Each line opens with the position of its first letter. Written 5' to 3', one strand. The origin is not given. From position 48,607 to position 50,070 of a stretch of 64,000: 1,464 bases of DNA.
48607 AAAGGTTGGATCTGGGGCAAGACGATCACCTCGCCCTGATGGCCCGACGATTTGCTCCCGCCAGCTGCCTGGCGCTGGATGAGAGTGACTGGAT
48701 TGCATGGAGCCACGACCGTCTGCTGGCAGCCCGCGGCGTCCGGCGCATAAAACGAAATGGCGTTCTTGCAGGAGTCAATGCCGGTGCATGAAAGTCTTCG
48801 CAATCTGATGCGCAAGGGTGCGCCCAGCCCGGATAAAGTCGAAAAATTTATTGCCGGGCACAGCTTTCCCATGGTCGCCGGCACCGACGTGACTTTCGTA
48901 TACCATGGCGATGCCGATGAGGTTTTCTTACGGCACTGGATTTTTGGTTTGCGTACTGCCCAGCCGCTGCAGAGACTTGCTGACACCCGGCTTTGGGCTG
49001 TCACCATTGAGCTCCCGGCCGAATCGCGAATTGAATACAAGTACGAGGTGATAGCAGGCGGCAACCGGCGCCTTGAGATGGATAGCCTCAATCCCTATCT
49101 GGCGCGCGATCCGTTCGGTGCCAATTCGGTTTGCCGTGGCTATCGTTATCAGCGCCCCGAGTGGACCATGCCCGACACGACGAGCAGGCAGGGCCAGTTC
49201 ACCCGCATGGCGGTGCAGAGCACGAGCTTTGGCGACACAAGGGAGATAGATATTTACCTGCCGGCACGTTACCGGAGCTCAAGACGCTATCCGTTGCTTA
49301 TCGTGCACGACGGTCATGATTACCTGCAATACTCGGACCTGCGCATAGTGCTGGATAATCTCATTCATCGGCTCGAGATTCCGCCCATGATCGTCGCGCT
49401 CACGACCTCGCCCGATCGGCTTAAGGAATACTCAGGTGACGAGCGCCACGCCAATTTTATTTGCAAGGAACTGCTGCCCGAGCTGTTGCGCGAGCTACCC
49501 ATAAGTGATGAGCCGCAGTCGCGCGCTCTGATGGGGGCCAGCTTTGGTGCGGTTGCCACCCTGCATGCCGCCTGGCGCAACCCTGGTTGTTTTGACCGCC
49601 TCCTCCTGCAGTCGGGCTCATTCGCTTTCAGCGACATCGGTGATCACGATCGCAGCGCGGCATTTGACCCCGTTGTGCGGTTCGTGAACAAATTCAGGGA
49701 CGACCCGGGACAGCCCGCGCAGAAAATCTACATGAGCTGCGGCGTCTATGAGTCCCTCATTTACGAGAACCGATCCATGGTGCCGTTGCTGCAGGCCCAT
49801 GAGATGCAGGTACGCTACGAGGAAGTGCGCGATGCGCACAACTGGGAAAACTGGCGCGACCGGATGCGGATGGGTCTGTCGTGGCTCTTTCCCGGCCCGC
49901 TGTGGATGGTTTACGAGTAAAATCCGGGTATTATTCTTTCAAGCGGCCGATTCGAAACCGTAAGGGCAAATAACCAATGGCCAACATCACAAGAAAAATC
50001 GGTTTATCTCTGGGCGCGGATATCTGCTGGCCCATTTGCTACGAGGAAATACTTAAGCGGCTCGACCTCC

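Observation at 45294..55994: glgC and glgA interleaved with four ATP-grasp ligases, two esterases and an S51-like protein: candidate undescribed storage-polymer modification system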

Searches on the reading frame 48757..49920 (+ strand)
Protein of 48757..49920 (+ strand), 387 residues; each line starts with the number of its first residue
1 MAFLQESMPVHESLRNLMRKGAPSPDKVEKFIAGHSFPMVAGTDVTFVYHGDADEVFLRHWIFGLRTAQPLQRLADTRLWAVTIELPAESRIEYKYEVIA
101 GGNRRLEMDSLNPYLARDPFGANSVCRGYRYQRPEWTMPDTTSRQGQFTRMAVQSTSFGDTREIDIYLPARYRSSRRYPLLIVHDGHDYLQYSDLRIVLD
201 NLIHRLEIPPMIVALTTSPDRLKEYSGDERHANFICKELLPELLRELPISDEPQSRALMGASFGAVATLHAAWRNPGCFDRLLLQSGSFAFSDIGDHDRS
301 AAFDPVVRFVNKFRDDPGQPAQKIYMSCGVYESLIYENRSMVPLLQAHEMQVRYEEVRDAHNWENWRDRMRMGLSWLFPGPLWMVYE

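Call 3: search_protein_families(library=pfam, proteins=[window:48757-49920:+], max_evalue=0.01)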
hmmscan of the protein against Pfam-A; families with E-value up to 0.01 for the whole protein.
window:48757-49920:+ (387 aa): 2 families
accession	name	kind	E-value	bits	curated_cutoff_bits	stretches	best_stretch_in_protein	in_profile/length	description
PF00756.26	Esterase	-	2.5e-20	73.8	22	1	155-373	1-247/251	Putative esterase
PF11806.14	Enterochelin_N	-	0.00059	21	27.1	1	68-120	34-92/120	Enterochelin esterase, N-terminal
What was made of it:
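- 48778..49920 (+): Est1, a Fes/CE1-like serine esterase with an N-terminal beta-sandwich domain and a conserved ...VYE C-terminus (380 aa; the ORF opens at 48757). PF00756 at 2e-20 (call 3).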

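Call 4: search_protein_families(library=ncbifam, proteins=[window:48757-49920:+], max_evalue=0.01)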
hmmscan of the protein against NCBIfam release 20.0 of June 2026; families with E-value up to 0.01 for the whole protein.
window:48757-49920:+ (387 aa): 3 families
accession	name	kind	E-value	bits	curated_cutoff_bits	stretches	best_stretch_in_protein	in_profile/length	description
NF007758.0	PRK10439.1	equivalog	1.2e-30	106.8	222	1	133-378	171-411/418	enterochelin esterase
NF058612.1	GTNG0744Estse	equivalog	2.2e-17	63.8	450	1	144-371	4-233/242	GTNG_0744 family esterase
NF041944.1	Xylase_Ferestase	equivalog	9.4e-07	27.4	1200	1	141-298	461-634/694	bifunctional endo-1,4-beta-xylanase/feruloyl esterase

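Call 22: search_solved_structures(query=window:48757-49920:+, max_evalue=0.01)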
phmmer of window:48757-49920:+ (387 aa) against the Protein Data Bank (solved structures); distinct sequences matched with E-value up to 0.01: 13.
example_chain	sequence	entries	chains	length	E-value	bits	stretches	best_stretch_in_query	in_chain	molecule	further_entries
2b20_A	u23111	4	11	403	4.4e-11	45.6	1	150-378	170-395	enterochelin esterase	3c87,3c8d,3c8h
3mga_A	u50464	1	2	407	1.6e-09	40.4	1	133-378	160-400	Enterochelin esterase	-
8bbp_A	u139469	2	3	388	2.8e-09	39.6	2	43-217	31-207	Ferulic acid esterase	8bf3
6rzn_A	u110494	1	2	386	2.9e-09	39.6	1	43-217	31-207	Ferulic acid esterase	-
8bbp_B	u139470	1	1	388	6.5e-09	38.4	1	43-217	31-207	Ferulic acid esterase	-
6rzo_B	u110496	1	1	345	2.2e-08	36.7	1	147-368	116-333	Ferulic acid esterase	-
6rzo_A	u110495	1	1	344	2.2e-08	36.7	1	147-368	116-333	Ferulic acid esterase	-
7xrt_A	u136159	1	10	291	2.6e-08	36.4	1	145-368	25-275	Ferulic acid esterase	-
6ne9_A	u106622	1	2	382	4.4e-08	35.7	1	160-371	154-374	Isoamylase protein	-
7xrv_A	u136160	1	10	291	6.8e-08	35.1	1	145-368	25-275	Ferulic acid esterase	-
1jjf_A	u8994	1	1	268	0.0001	24.6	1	145-271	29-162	ENDO-1,4-BETA-XYLANASE Z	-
1jt2_A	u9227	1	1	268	0.00026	23.3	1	145-270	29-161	PROTEIN (ENDO-1,4-BETA-XYLANASE Z)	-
4rgy_A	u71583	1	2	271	0.0059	18.8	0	319-378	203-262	Esterase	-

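Call 46: search_protein_families(library=pfam, alignment_id=A3, max_evalue=1)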
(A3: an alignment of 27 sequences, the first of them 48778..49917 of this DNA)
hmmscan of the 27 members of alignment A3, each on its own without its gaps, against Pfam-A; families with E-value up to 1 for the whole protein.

A. member 1, window:48778-49917:+ (380 aa): 3 families
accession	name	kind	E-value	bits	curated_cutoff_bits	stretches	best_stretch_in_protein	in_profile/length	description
PF00756.26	Esterase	-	2.3e-20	73.8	22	1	148-366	1-247/251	Putative esterase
PF11806.14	Enterochelin_N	-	0.00057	21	27.1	1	61-113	34-92/120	Enterochelin esterase, N-terminal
PF00686.25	CBM_20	-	0.01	16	23.3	1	68-93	45-70/97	Starch binding domain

B. families by the number of members that match (of 27 scanned): 16 families
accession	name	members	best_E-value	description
PF00756.26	Esterase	27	7.8e-26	Putative esterase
PF11806.14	Enterochelin_N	27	1e-07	Enterochelin esterase, N-terminal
PF00686.25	CBM_20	20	0.0004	Starch binding domain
PF02922.24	CBM_48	6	0.0066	Carbohydrate-binding module 48 (Isoamylase N-terminal domain)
PF00326.27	Peptidase_S9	6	0.082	Prolyl oligopeptidase family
PF12146.15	Hydrolase_4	5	0.12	Serine aminopeptidase, S33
PF16561.11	AMPK1_CBM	2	0.0031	Glycogen recognition site of AMP-activated protein kinase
PF23852.1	DUF7215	1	0.029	Family of unknown function (DUF7215)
PF00561.26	Abhydrolase_1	1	0.066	alpha/beta hydrolase fold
PF08840.17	BAAT_C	1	0.081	BAAT / Acyl-CoA thioester hydrolase C terminal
PF10298.14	WhiA_N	1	0.19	WhiA N-terminal LAGLIDADG-like domain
PF02903.20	Alpha-amylase_N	1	0.21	Alpha amylase, N-terminal ig-like domain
PF07876.18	Dabb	1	0.22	Stress responsive A/B Barrel Domain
PF24968.1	DUF7770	1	0.22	Domain of unknown function (DUF7770)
PF22184.2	CBM_56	1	0.32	Carbohydrate binding module family 56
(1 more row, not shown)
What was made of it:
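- On CBM48 / CBM20 glucan-binding modules (Est1 N-terminal domain): Enterochelin_N matches 27 of 27 (call 46).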

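Call 52: search_solved_structures(query=A3, max_evalue=0.001, show_alignments=5)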
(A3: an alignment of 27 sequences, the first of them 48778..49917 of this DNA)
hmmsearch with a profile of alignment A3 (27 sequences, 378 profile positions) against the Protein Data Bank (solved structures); distinct sequences matched with E-value up to 0.001: 26.
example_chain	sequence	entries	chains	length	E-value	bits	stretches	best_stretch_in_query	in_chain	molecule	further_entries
2b20_A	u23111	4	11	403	3e-22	82.1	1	58-368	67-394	enterochelin esterase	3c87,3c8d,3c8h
7xrt_A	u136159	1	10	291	1.6e-18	69.9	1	136-364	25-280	Ferulic acid esterase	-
7xrv_A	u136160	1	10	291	8.5e-18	67.5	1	136-364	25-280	Ferulic acid esterase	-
8bbp_A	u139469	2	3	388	5e-17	64.9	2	130-210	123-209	Ferulic acid esterase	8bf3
6rzn_A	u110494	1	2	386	5.3e-17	64.9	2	130-210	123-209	Ferulic acid esterase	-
8bbp_B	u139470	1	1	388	1e-16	63.9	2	130-210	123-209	Ferulic acid esterase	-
6rzo_B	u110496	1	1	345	7.2e-16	61.1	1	119-360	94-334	Ferulic acid esterase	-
6rzo_A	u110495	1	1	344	7.4e-16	61.1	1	119-360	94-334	Ferulic acid esterase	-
3mga_A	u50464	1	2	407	8.8e-16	60.8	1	122-369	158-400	Enterochelin esterase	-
5vol_A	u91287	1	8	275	2.4e-14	56.1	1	142-368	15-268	Putative esterase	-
6ne9_A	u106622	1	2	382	4.5e-14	55.2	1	132-366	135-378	Isoamylase protein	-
7b5v_A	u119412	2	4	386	6.6e-13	51.4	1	132-363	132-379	Carbohydrate Esterase family 1 protein with an N-terminal carbohydrate binding module fami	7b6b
6mot_A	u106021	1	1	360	1.1e-11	47.3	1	133-369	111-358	Isoamylase N-terminal domain protein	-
6mou_A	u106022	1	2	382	1.2e-11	47.2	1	133-369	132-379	Isoamylase N-terminal domain protein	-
1jjf_A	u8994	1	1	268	4.2e-11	45.4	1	131-270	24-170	ENDO-1,4-BETA-XYLANASE Z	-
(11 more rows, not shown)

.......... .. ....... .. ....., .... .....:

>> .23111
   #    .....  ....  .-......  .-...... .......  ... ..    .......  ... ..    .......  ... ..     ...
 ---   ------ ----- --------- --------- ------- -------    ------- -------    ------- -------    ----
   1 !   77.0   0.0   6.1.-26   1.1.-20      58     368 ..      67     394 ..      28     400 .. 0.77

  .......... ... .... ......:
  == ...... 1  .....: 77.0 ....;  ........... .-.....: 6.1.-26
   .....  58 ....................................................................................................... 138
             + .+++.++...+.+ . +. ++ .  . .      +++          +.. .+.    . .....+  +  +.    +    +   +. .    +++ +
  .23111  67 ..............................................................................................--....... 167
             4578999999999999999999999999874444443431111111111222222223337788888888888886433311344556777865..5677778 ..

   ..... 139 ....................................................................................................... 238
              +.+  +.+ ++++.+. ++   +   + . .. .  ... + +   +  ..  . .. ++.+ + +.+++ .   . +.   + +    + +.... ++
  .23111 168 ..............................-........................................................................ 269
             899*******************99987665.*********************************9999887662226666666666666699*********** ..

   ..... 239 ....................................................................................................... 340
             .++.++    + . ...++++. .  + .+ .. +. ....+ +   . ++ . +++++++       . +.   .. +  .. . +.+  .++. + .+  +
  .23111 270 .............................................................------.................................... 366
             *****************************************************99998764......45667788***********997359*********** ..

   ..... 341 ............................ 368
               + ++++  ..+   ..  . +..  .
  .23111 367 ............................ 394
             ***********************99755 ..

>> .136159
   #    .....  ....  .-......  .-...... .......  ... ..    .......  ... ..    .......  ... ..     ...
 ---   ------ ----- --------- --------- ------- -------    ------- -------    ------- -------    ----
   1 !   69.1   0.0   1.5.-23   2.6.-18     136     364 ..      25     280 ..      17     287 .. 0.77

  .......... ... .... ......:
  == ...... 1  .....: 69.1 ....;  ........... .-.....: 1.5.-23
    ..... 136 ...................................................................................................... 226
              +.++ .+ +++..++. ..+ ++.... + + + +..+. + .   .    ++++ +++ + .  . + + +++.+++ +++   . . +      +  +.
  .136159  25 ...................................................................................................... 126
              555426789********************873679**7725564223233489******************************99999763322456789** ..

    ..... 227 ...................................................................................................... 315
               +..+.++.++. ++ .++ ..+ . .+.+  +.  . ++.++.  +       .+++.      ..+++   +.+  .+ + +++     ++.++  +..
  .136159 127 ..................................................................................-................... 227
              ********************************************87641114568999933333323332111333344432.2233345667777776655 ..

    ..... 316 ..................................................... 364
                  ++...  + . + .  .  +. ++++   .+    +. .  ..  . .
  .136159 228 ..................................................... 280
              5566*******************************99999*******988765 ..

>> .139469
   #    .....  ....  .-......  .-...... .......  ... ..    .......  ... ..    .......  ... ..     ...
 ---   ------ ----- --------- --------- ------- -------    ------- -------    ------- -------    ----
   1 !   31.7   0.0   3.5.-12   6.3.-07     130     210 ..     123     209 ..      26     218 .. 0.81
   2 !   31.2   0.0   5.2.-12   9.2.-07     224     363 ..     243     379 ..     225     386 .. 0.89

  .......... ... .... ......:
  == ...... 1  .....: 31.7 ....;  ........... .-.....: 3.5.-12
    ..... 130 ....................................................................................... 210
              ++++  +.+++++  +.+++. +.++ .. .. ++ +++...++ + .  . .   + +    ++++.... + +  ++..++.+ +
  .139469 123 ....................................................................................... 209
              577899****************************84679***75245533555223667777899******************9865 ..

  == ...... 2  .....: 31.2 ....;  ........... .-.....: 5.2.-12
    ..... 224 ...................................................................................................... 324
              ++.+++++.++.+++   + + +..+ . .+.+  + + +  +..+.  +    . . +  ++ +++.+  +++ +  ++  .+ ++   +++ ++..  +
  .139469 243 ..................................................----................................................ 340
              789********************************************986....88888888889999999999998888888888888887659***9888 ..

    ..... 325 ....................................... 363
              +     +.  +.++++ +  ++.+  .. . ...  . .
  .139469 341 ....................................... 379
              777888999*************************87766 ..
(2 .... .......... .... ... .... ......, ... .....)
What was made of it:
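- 48778..49920 (+): A profile search against PDB gives Fes 2b20 at 3e-22, then CE1 feruloyl esterases (call 52).
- On Enterochelin esterase (Fes): The architecture and fold family are shared (call 52).
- Closest known: Enterochelin esterase Fes and CE1 carbohydrate esterases with N-terminal CBM48. Same: Fes is the best profile match (3e-22), and the match covers part of the N-terminal domain (call 52).
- All CBM matches fall below the Pfam thresholds (calls 46, 52). Est1 resembles enterochelin esterase (call 52).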

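Call 54: search_protein_families(library=padloc, proteins=[window:48778-49920:+], max_evalue=0.001)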
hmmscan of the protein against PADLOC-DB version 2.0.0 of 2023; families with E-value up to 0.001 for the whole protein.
window:48778-49920:+ (380 aa): 0 families

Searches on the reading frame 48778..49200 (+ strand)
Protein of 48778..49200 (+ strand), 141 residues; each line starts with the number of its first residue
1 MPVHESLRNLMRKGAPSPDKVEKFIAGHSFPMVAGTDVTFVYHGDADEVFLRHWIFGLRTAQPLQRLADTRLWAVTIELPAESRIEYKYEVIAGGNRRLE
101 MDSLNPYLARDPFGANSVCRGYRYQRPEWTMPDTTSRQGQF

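Call 48: search_solved_structures(query=A4, max_evalue=10, show_alignments=3)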
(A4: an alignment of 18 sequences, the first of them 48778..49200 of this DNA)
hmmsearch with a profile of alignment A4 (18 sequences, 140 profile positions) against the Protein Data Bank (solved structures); distinct sequences matched with E-value up to 10: 3.
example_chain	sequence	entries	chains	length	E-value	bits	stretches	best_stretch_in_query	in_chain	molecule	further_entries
1ac0_A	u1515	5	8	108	0.0024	20.8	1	67-109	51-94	GLUCOAMYLASE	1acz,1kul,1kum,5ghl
6frv_A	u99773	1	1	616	0.039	16.9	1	67-107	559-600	Glucoamylase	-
2vn4_A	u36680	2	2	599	0.44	13.5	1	60-102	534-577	GLUCOAMYLASE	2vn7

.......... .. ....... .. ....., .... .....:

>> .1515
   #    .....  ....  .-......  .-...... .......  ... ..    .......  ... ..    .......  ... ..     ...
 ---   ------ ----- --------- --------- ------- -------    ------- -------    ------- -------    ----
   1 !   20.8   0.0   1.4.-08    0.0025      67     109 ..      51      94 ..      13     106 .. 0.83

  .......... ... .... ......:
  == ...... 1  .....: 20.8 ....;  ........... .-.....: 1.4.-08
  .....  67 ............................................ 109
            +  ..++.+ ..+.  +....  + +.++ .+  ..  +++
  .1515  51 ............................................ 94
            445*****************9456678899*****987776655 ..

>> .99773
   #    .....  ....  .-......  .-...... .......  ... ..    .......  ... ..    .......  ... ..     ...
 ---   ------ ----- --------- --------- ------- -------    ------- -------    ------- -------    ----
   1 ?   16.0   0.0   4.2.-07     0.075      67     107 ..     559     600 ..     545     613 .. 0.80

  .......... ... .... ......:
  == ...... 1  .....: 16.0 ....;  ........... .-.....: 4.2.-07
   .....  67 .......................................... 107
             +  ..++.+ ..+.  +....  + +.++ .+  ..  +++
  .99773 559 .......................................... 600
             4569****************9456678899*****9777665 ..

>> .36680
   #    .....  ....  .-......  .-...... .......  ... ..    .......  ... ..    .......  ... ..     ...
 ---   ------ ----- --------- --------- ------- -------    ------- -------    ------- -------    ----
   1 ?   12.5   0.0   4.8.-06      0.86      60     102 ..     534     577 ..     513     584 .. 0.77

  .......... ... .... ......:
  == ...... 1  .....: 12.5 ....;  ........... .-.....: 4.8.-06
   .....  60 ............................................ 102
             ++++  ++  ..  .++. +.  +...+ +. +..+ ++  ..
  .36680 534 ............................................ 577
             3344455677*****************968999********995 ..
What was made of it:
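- Closest known: Reversible glucan phosphorylation. Same: Est1 has a beta-sandwich N-terminal domain of the same superfamily fused to a hydrolase (calls 46, 48).
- Closest known: Enterochelin esterase Fes and CE1 carbohydrate esterases with N-terminal CBM48. Different: Its N-terminal domain keeps a YKF motif like CBM20/48, where Fes has YCF (calls 48, 52).
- Checked: The closest family is the N-terminal domain of enterochelin esterase (Fes) (calls 46, 48, 52).
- The conserved Trp and Lys align with W563 and K578 of the glucoamylase CBM20 (calls 46, 48).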
